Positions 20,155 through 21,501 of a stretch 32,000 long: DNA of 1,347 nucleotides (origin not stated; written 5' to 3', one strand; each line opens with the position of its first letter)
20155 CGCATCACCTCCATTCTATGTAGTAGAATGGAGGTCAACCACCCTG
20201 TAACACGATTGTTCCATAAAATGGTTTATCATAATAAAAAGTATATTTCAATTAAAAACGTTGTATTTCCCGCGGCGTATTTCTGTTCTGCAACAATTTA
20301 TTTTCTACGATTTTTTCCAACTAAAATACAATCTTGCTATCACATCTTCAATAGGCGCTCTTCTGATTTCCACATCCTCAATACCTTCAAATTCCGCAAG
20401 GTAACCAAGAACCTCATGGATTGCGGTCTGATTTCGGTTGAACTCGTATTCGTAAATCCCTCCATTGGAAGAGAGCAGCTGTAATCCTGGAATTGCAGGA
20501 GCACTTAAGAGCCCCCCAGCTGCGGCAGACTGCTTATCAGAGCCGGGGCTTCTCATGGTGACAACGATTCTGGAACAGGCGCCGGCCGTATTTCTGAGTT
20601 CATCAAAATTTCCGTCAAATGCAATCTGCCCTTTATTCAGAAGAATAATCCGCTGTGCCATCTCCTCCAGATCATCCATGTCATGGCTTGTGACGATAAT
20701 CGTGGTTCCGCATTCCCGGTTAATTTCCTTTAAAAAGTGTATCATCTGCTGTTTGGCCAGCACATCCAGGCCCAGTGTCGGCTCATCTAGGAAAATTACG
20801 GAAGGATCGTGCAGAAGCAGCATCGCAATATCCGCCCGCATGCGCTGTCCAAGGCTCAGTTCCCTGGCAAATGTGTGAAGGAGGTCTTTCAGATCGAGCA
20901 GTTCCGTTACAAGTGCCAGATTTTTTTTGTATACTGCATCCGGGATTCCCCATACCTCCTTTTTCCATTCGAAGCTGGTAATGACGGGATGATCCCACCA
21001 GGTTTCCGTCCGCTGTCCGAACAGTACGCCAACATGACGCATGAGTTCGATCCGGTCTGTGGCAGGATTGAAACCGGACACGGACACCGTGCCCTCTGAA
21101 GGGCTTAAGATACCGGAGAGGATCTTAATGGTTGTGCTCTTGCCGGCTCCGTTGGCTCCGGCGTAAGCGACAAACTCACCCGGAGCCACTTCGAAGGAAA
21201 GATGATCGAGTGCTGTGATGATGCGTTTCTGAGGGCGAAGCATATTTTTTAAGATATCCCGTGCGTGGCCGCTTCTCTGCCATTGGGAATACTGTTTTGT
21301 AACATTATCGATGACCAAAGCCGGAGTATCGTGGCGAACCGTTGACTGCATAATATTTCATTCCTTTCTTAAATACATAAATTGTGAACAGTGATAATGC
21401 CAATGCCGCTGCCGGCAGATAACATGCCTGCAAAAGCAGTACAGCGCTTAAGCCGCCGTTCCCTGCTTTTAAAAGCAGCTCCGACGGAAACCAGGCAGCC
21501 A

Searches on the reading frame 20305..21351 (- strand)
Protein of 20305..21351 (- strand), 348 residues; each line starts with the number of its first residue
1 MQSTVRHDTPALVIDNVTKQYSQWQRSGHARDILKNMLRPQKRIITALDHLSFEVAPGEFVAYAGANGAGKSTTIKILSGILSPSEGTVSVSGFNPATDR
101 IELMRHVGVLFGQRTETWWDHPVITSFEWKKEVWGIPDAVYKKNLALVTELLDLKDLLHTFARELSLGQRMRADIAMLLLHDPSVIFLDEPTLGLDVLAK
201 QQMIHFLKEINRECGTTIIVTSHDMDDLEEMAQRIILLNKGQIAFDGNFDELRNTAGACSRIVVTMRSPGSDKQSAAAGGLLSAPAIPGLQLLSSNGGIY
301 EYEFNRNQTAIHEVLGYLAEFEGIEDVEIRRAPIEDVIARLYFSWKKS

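Call 3: search_protein_families(library=pfam, proteins=[window:20305-21351:-], max_evalue=1)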
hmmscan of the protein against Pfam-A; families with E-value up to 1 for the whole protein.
window:20305-21351:- (348 aa): 8 families
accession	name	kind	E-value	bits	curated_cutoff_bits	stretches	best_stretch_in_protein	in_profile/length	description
PF00005.33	ABC_tran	-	7.9e-24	85.3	25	1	48-192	1-136/137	ABC transporter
PF13304.12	AAA_21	-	6.4e-10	40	27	2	162-224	235-299/304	AAA domain, putative AbiEii toxin, Type IV TA system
PF13401.12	AAA_22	-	0.0048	17.7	27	1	61-220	8-120/130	AAA domain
PF02463.25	SMC_N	-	0.013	15.3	40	0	164-234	136-208/220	RecF/RecN/SMC N terminal domain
PF03215.21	Rad17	-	0.02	15.3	23.8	1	43-85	30-72/186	Rad17 P-loop domain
PF13555.12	AAA_29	-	0.039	14.1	27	1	54-86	18-50/61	P-loop containing region of AAA domain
PF03193.22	RsgA_GTPase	-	0.13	12.5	30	0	47-90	96-138/174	RsgA GTPase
PF13175.12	AAA_15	-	0.21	11.6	32.1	0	65-85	30-50/374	AAA ATPase domain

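Call 6: find_encoding_contigs(protein=window:20305-21351:-, flank=6000, max_places=10)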
Protein window:20305-21351:- (348 aa): 23 contigs read that carry it; 3 places shown.
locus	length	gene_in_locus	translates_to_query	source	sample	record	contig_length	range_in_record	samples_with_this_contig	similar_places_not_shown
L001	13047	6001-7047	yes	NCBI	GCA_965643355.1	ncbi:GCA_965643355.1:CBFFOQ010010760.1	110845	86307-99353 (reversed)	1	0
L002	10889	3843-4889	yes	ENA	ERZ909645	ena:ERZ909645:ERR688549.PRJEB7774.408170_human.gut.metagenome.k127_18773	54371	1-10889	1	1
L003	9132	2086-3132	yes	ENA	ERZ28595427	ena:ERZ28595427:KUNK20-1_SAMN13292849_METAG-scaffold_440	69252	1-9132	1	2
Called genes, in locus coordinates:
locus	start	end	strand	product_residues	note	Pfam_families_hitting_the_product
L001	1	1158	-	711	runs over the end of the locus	PF19623:DUF6128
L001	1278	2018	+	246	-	PF01182:Glucosamine_iso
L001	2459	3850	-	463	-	-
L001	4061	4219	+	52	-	-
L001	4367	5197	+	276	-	-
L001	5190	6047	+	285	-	PF06182:ABC2_membrane_6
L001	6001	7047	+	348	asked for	PF00005:ABC_tran, PF13304:AAA_21 (weak)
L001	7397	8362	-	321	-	PF13276:HTH_21, PF00665:rve, PF13683:rve_3 (weak), PF13333:rve_2 (weak)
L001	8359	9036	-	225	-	PF01527:HTH_Tnp_1 (faint), PF13542:HTH_Tnp_ISL3 (faint), PF13518:HTH_28 (weak), PF13384:HTH_23 (faint), PF13565:HTH_32 (faint), PF13518:HTH_28, PF13551:HTH_29 (weak)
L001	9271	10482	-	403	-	PF01676:Metalloenzyme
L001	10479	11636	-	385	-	PF01168:Ala_racemase_N, PF21279:YhfX-like_C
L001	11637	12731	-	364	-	PF00266:Aminotran_5, PF01053:Cys_Met_Meta_PP, PF22475:YhfS-like_C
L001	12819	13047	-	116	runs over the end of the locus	PF10941:DUF2620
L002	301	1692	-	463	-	-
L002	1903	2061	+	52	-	-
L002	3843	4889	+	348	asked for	PF00005:ABC_tran, PF13304:AAA_21 (weak)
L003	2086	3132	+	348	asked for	PF00005:ABC_tran, PF13304:AAA_21 (weak)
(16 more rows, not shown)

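Call 7: search_protein_families(library=ncbifam, proteins=[window:20305-21351:-], max_evalue=1)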
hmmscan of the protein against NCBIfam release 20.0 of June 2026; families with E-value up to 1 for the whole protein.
window:20305-21351:- (348 aa): 192 families (the best 25 are shown)
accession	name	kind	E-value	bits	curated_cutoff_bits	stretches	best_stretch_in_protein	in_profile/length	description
TIGR01188.1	drrA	subfamily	1.6e-49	168.8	312.45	1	45-338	6-297/302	daunorubicin resistance ABC transporter, ATP-binding protein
TIGR03864.1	PQQ_ABC_ATP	hypoth_equivalog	4.4e-44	150.7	302.25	1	46-257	15-224/236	ABC transporter, ATP-binding subunit, PQQ-dependent alcohol dehydrogenase system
TIGR04521.1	ECF_ATPase_2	equivalog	3e-40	138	330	1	46-255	19-235/279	energy-coupling factor transporter ATPase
TIGR03522.1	GldA_ABC_ATP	equivalog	1.4e-38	133.1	402.6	1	46-257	16-224/301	gliding motility-associated ABC transporter ATP-binding subunit GldA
TIGR04520.1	ECF_ATPase_1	equivalog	3.8e-37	128.2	315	1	45-255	15-226/269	energy-coupling factor transporter ATPase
NF033858.1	ABC2_perm_RbbA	equivalog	1.2e-36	126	1050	1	45-258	279-490/909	ribosome-associated ATPase/putative transporter RbbA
NF010158.0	PRK13637.1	equivalog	1.8e-34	119.2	390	1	46-255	21-235/287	energy-coupling factor transporter ATPase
TIGR02673.1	FtsE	equivalog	5e-32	111.3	264.85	1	44-242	14-214/214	cell division ATP-binding protein FtsE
NF010156.0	PRK13635.1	equivalog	1.9e-31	109.2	392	1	46-261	21-236/279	energy-coupling factor ABC transporter ATP-binding protein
NF010171.0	PRK13652.1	equivalog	5.9e-31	107.6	476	1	45-258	17-231/277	cobalt transporter ATP-binding subunit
NF040933.2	ABC_arch_GlcV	equivalog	7.8e-31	107.2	450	1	36-253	10-230/357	glucose ABC transporter ATP-binding protein GlcV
TIGR02315.1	ABC_phnC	equivalog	8.9e-30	103.9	266.1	2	149-254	130-235/243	phosphonate ABC transporter ATP-binding protein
TIGR03375.1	type_I_sec_LssB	subfamily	1e-29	103.4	693.1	2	162-251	601-687/696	type I secretion system permease/ATPase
TIGR03411.1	urea_trans_UrtD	equivalog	1.2e-29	103.7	304.1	1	46-254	16-231/242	urea ABC transporter ATP-binding protein UrtD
NF010155.0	PRK13634.1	equivalog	2.5e-29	102.5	413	1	46-257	21-238/290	energy-coupling factor ABC transporter ATP-binding protein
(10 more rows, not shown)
